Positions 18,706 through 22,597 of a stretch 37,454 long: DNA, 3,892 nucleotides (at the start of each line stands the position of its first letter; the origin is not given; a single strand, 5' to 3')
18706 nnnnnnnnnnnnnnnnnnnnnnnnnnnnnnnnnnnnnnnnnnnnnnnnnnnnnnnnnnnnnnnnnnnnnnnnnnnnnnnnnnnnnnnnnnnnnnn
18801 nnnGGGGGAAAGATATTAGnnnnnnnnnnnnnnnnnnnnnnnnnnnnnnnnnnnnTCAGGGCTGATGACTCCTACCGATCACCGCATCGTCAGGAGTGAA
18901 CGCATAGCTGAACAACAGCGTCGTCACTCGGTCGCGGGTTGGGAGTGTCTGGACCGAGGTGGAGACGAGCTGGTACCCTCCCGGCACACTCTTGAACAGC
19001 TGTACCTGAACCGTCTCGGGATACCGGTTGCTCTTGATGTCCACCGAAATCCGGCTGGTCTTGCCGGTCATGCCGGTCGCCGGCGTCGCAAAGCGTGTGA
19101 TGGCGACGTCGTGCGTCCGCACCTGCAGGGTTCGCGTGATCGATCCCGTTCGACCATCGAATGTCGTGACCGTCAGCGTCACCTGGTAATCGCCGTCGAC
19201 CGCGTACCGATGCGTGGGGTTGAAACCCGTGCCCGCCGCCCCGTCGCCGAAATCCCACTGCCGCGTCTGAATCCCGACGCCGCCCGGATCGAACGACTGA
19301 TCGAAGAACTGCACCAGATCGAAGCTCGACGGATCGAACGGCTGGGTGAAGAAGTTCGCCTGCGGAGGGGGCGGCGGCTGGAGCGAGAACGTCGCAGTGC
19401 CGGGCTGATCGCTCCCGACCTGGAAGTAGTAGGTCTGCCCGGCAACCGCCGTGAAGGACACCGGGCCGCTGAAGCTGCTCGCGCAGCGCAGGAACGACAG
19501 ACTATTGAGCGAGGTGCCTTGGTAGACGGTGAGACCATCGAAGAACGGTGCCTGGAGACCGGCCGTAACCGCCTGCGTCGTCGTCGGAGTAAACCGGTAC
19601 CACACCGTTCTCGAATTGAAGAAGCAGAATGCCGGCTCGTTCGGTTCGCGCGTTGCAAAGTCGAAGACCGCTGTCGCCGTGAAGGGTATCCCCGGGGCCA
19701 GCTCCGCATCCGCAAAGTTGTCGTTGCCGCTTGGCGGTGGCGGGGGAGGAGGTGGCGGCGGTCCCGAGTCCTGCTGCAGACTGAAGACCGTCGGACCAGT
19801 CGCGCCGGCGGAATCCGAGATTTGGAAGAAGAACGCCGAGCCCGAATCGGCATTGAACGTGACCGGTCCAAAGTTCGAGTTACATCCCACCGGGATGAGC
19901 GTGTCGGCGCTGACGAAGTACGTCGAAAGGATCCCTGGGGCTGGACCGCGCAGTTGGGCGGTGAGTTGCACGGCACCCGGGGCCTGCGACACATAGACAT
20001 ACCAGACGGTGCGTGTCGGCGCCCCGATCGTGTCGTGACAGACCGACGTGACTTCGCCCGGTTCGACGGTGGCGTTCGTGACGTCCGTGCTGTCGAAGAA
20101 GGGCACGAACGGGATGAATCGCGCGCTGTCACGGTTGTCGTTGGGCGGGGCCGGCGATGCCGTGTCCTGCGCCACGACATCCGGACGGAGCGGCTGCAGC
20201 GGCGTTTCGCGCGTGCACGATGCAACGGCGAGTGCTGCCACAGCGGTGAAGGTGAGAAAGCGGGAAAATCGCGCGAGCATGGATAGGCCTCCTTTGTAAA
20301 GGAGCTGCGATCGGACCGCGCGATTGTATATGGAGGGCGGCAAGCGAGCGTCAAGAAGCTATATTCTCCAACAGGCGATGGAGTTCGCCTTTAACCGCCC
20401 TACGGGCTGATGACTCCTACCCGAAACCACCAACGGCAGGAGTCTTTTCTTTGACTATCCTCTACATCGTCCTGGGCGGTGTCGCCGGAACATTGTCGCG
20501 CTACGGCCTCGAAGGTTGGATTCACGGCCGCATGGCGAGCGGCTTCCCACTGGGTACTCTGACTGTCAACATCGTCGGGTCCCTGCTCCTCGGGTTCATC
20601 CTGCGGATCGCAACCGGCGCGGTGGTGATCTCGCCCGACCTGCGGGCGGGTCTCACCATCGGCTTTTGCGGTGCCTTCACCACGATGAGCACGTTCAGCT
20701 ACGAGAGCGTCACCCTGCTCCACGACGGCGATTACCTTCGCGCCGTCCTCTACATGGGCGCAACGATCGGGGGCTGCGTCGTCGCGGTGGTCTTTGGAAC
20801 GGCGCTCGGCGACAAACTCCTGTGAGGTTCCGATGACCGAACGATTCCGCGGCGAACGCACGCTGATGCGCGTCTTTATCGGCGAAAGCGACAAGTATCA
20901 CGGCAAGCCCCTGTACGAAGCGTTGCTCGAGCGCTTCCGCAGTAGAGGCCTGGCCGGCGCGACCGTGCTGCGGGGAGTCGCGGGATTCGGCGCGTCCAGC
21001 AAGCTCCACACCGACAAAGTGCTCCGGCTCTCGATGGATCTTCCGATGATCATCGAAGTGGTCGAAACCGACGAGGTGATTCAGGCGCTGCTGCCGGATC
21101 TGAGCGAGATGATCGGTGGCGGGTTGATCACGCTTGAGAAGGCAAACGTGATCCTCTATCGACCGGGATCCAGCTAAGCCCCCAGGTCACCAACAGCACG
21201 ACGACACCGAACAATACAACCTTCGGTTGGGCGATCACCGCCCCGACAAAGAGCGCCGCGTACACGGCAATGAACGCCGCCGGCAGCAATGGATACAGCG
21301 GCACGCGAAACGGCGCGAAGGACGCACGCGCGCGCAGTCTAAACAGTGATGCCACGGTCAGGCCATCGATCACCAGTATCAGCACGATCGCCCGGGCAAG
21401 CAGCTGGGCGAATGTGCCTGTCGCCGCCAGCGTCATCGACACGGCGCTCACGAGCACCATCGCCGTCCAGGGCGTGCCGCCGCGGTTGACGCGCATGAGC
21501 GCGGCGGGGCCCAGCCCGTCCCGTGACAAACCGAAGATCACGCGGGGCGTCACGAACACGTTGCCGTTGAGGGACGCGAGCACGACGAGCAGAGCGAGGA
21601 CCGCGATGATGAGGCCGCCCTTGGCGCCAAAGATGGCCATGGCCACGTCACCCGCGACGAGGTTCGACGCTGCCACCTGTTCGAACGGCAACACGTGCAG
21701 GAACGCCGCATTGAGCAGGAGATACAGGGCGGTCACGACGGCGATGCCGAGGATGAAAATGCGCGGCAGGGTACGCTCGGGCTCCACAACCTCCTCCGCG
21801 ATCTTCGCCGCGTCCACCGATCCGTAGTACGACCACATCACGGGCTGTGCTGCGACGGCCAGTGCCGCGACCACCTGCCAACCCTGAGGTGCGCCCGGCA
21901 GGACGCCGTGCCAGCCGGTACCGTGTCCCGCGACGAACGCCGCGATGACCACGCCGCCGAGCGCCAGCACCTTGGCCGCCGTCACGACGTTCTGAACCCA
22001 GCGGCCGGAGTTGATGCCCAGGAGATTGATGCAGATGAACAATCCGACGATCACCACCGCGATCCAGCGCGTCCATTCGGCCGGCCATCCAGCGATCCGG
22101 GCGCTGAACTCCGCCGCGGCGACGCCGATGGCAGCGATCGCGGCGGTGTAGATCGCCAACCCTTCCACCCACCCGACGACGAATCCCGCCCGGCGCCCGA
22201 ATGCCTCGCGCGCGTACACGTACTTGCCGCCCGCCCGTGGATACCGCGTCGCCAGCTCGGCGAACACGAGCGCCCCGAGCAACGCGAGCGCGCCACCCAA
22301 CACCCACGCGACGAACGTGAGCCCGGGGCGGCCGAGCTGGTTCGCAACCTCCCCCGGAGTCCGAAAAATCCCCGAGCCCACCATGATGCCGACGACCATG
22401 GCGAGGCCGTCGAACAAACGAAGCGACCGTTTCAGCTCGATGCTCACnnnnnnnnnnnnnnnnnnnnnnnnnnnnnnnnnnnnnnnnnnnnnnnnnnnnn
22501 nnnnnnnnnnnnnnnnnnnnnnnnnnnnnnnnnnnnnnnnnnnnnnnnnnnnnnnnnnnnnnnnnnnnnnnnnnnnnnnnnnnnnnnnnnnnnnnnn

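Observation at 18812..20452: Two near-identical fluoride riboswitches in direct orientation bracket a minus-strand lipoprotein gene; the first is an orphan aimed antisense into that gene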

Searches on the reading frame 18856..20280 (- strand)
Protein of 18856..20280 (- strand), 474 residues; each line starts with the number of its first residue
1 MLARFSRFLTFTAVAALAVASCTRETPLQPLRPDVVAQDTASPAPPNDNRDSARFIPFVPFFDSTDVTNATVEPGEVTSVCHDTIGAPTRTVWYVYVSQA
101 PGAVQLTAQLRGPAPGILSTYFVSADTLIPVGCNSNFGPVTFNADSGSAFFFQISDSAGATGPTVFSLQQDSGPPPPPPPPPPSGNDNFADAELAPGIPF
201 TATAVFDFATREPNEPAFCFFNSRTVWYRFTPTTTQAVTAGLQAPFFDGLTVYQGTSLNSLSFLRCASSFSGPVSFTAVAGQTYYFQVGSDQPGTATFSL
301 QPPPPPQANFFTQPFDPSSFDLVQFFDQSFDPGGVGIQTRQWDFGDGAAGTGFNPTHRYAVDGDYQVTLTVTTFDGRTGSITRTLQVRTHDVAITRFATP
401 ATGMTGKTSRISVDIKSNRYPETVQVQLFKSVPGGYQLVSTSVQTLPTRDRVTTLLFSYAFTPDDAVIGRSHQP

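Call 12: search_protein_families(library=pfam, proteins=[window:18856-20280:-], max_evalue=0.01)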
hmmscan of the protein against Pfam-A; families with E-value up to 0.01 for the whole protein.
window:18856-20280:- (474 aa): 2 families
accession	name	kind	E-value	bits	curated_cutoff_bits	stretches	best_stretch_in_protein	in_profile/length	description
PF18911.6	PKD_4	-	1.1e-14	54.6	27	1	306-387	4-83/85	PKD domain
PF00801.26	PKD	-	5.4e-07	30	23.5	1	339-382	31-76/80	PKD domain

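Call 20: find_homologous_proteins(query=window:18856-20280:-, max_evalue=1e-20)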
Query window:18856-20280:- (474 aa): 702 proteins with E <= 1e-20 among 8000 candidates; the best 120 are listed.
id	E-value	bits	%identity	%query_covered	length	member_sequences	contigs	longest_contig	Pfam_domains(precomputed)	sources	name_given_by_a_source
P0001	0.0e+0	1041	99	99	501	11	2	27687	PF00801.27,PF18911.7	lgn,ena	-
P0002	1.8e-266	902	86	99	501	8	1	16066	PF00801.27,PF18911.7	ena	-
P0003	8.8e-260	880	86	99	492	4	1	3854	PF00801.27,PF18911.7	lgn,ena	-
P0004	2.4e-254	862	81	99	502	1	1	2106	PF00801.27,PF18911.7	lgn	-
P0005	2.3e-253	859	82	99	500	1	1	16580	PF00801.27,PF18911.7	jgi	jgi:PKD repeat protein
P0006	9.2e-252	854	83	99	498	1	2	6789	PF00801.27,PF18911.7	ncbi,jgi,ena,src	-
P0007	2.4e-247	839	81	99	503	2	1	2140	PF00801.27,PF18911.7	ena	-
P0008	8.2e-245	831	81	99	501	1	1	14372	PF00801.27,PF18911.7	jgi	jgi:PKD repeat protein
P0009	2.0e-244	830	79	99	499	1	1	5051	PF00801.27,PF18911.7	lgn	-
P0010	7.9e-241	818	79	99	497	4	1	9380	PF00801.27,PF18911.7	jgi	-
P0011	2.8e-239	813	78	99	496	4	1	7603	PF00801.27,PF18911.7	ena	-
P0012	9.7e-239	811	79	99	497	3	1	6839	PF00801.27,PF18911.7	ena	-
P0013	7.7e-236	801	76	99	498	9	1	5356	PF00801.27,PF18911.7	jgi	jgi:PKD repeat protein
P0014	2.5e-232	790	76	99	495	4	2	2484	PF00801.27,PF18911.7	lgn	-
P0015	1.1e-226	771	76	99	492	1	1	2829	PF00801.27,PF18911.7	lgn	-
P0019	3.8e-222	756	72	99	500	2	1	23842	PF00801.27,PF18911.7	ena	-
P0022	1.9e-214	731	73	99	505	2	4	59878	PF00801.27,PF18911.7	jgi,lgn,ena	jgi:PKD repeat protein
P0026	8.1e-208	709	99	68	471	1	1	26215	-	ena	-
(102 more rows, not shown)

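Call 22: find_encoding_contigs(protein=P0001, flank=6000, max_places=4)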
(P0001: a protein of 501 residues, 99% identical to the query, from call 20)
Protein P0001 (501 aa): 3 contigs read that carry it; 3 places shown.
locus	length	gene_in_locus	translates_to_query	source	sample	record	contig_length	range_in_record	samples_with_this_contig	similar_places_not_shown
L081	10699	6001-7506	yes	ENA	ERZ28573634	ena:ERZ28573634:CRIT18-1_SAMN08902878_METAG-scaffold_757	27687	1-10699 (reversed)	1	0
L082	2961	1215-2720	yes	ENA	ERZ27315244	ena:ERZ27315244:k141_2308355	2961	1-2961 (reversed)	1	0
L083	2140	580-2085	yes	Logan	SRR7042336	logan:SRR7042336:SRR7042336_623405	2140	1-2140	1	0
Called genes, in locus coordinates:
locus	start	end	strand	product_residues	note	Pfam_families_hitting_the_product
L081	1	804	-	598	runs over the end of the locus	PF19291:TREH_N, PF00723:Glyco_hydro_15, PF22422:MGH1-like_GH (faint)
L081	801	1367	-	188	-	PF02358:Trehalose_PPase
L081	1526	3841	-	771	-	PF00982:Glyco_transf_20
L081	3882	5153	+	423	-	PF00324:AA_permease, PF13520:AA_permease_2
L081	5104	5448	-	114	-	PF02641:DUF190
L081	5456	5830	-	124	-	PF02537:CRCB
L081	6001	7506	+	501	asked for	PF18911:PKD_4, PF00801:PKD (weak)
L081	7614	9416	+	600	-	PF00795:CN_hydrolase, PF02540:NAD_synthase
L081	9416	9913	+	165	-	PF03061:4HBT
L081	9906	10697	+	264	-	?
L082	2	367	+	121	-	?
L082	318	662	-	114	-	PF02641:DUF190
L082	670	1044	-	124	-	PF02537:CRCB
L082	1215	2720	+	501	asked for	PF18911:PKD_4, PF00801:PKD (weak)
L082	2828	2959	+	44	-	?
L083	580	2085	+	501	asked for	PF18911:PKD_4, PF00801:PKD (weak)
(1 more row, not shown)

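Call 23: find_encoding_contigs(protein=P0026, flank=6000, max_places=4)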
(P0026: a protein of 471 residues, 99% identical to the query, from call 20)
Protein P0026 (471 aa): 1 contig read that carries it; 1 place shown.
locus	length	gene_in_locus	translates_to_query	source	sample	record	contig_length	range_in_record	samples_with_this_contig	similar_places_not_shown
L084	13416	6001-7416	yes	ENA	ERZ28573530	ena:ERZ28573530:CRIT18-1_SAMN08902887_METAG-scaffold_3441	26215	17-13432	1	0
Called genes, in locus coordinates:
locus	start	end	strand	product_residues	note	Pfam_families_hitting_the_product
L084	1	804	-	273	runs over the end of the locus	?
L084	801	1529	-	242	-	PF08282:Hydrolase_3 (faint), PF02358:Trehalose_PPase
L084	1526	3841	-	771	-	PF00982:Glyco_transf_20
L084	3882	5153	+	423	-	PF00324:AA_permease, PF13520:AA_permease_2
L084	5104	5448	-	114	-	PF02641:DUF190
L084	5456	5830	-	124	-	PF02537:CRCB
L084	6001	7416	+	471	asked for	-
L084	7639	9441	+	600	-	PF00795:CN_hydrolase, PF02540:NAD_synthase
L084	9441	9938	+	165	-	PF03061:4HBT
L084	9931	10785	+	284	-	PF01734:Patatin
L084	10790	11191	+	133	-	PF00571:CBS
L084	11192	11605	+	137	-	PF09969:DUF2203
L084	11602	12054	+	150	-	PF10027:DUF2269 (weak)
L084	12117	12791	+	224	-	PF00702:Hydrolase, PF13419:HAD_2, PF13242:Hydrolase_like (weak)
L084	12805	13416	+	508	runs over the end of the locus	PF02743:dCache_1 (faint), PF00512:HisKA, PF02518:HATPase_c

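Call 26: find_encoding_contigs(protein=window:18856-20280:-, flank=6000, max_places=8)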
Protein window:18856-20280:- (474 aa): no gene with exactly this product is on record in the collection.

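Call 41: find_encoding_contigs(protein=P0002, flank=3000, max_places=2)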
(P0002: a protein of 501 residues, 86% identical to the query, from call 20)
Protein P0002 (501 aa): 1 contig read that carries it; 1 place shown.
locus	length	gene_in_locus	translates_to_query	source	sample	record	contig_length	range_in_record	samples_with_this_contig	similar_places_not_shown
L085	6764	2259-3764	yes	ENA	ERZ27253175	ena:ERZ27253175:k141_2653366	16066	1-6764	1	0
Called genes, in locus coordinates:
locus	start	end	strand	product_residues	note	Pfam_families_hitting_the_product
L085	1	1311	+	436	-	?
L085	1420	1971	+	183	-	PF13505:OMP_b-brl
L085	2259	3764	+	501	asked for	PF18911:PKD_4, PF00801:PKD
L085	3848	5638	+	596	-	PF00795:CN_hydrolase, PF02540:NAD_synthase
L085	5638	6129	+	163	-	PF03061:4HBT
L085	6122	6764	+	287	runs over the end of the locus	PF01734:Patatin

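Call 42: find_encoding_contigs(protein=P0005, flank=3000, max_places=2)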
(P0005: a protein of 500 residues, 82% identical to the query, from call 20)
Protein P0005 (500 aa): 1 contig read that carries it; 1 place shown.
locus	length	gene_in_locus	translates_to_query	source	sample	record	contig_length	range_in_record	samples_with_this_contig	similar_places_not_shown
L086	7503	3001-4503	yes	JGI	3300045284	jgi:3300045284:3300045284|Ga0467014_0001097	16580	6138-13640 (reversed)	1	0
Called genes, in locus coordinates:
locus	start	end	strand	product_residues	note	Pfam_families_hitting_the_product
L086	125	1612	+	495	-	PF01204:Trehalase, PF22422:MGH1-like_GH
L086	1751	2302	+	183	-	PF13505:OMP_b-brl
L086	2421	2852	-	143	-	PF02537:CRCB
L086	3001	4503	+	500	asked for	PF18911:PKD_4, PF00801:PKD (weak)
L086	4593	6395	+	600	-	PF00795:CN_hydrolase, PF02540:NAD_synthase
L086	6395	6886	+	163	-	PF03061:4HBT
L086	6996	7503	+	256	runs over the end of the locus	PF01734:Patatin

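Call 43: find_encoding_contigs(protein=P0019, flank=3000, max_places=2)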
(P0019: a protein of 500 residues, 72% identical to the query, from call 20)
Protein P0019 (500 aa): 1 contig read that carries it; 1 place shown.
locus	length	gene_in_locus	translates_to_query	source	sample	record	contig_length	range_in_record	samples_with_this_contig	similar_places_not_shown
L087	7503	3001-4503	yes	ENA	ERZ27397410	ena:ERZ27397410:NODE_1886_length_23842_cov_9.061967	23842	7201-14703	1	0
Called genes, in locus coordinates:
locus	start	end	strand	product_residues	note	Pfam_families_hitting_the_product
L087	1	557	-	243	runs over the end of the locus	PF00702:Hydrolase (faint), PF08282:Hydrolase_3 (faint), PF02358:Trehalose_PPase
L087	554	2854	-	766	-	PF00982:Glyco_transf_20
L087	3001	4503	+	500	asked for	PF18911:PKD_4, PF00801:PKD (weak)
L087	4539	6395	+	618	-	PF00795:CN_hydrolase, PF02540:NAD_synthase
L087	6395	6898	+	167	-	PF03061:4HBT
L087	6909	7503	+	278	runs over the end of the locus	PF01734:Patatin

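Call 44: find_encoding_contigs(protein=P0022, flank=3000, max_places=3)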
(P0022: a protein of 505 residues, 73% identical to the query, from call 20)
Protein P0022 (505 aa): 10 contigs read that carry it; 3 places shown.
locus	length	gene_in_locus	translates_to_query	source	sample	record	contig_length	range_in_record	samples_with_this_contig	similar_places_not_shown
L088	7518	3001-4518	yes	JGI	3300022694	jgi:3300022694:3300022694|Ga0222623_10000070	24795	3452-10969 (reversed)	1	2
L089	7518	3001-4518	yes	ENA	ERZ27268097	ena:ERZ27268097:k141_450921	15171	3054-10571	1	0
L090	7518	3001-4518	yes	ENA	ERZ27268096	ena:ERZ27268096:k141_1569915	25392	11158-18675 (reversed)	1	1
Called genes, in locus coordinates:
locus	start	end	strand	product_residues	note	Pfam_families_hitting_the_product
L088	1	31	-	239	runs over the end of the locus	PF02358:Trehalose_PPase, PF08282:Hydrolase_3 (faint)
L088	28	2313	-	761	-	PF00982:Glyco_transf_20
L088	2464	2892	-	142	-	PF02537:CRCB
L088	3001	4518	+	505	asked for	PF18911:PKD_4, PF00801:PKD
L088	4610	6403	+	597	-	PF00795:CN_hydrolase, PF02540:NAD_synthase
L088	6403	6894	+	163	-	PF03061:4HBT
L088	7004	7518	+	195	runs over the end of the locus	PF01734:Patatin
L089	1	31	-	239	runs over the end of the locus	PF02358:Trehalose_PPase, PF08282:Hydrolase_3 (faint)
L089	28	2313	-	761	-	PF00982:Glyco_transf_20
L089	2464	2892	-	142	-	PF02537:CRCB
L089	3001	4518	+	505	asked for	PF18911:PKD_4, PF00801:PKD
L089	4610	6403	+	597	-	PF00795:CN_hydrolase, PF02540:NAD_synthase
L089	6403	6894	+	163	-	PF03061:4HBT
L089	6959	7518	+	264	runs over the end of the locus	PF01734:Patatin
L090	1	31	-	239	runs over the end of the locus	PF02358:Trehalose_PPase, PF08282:Hydrolase_3 (faint)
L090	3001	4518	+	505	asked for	PF18911:PKD_4, PF00801:PKD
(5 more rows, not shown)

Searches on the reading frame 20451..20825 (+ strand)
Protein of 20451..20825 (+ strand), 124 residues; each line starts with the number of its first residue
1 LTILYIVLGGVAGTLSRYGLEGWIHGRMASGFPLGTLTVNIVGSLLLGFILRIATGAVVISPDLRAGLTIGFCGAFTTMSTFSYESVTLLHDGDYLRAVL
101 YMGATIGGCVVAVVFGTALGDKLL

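Call 12: search_protein_families(library=pfam, proteins=[window:20451-20825:+], max_evalue=0.01)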
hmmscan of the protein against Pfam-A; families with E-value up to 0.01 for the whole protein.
window:20451-20825:+ (124 aa): 1 family
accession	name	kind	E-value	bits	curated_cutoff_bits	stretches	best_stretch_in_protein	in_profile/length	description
PF02537.21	CRCB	-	4.4e-28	98.1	32.9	1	4-116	1-102/103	CrcB-like protein, Camphor Resistance (CrcB)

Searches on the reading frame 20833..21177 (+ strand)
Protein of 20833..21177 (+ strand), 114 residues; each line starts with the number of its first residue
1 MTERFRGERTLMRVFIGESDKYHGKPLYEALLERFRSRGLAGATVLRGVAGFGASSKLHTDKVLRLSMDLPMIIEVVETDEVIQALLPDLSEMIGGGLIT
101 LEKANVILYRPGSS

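Call 12: search_protein_families(library=pfam, proteins=[window:20833-21177:+], max_evalue=0.01)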
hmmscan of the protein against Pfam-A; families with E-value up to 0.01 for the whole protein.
window:20833-21177:+ (114 aa): 2 families
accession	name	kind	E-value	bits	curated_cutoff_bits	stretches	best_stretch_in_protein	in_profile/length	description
PF02641.20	DUF190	-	3.5e-39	133.4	23.4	1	11-106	2-97/97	Uncharacterized ACR, COG1993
PF00543.27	P-II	-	0.0079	17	25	1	29-94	14-78/102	Nitrogen regulatory protein P-II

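Call 51: find_encoding_contigs(protein=window:20833-21177:+, flank=4000, max_places=10)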
Protein window:20833-21177:+ (114 aa): 8 contigs read that carry it; 8 places shown.
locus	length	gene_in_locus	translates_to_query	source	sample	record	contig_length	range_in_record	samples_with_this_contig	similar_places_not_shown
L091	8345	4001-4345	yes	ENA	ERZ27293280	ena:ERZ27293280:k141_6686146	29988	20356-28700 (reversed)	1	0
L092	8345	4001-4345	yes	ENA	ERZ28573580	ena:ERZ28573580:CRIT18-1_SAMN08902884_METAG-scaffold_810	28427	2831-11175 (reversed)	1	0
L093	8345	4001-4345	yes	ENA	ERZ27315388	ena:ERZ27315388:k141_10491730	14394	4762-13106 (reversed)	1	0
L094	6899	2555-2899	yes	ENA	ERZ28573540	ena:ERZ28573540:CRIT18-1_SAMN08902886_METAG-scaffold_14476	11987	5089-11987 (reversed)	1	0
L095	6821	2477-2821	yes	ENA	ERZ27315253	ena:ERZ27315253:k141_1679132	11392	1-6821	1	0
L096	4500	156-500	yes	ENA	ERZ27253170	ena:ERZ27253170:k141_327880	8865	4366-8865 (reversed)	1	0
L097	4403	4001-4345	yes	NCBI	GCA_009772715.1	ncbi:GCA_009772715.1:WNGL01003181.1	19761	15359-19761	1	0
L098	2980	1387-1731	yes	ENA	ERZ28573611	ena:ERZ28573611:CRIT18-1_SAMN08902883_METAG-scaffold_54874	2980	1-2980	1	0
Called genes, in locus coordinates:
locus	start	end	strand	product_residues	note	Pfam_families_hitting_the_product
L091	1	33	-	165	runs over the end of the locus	PF03061:4HBT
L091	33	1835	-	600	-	PF00795:CN_hydrolase, PF02540:NAD_synthase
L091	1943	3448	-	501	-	PF18911:PKD_4, PF00801:PKD (weak)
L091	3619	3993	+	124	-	PF02537:CRCB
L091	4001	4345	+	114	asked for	PF02641:DUF190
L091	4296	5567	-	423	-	PF00324:AA_permease, PF13520:AA_permease_2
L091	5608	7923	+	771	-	PF00982:Glyco_transf_20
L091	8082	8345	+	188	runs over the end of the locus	PF02358:Trehalose_PPase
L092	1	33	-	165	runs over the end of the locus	PF03061:4HBT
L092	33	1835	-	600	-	PF00795:CN_hydrolase, PF02540:NAD_synthase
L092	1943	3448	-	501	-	PF18911:PKD_4, PF00801:PKD (weak)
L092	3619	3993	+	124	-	PF02537:CRCB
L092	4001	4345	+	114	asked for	PF02641:DUF190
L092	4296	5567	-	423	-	PF00324:AA_permease, PF13520:AA_permease_2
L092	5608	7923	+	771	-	PF00982:Glyco_transf_20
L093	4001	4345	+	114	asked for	PF02641:DUF190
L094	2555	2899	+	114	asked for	PF02641:DUF190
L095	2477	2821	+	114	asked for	PF02641:DUF190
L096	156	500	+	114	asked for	PF02641:DUF190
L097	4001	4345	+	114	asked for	PF02641:DUF190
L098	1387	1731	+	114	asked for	PF02641:DUF190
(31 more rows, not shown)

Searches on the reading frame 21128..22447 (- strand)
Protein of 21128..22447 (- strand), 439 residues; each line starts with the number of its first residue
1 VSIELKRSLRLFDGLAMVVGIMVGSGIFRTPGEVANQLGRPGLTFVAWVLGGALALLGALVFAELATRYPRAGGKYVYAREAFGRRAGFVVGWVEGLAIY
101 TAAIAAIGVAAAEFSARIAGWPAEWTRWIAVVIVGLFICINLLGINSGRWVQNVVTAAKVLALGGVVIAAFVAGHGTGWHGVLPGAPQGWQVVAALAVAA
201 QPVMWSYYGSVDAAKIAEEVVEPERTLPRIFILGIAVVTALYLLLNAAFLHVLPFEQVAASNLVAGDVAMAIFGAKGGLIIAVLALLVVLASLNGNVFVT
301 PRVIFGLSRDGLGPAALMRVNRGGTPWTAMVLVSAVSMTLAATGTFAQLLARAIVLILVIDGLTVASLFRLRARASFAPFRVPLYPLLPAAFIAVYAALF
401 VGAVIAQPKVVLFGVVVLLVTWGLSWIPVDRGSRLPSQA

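Call 12: search_protein_families(library=pfam, proteins=[window:21128-22447:-], max_evalue=0.01)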
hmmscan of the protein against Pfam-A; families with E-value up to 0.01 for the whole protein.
window:21128-22447:- (439 aa): 2 families
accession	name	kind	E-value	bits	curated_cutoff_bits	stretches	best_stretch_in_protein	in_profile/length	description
PF13520.12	AA_permease_2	-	1.1e-49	170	27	1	11-406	3-405/427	Amino acid permease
PF00324.27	AA_permease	-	2.5e-29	102.7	24.6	1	17-406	5-423/470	Amino acid permease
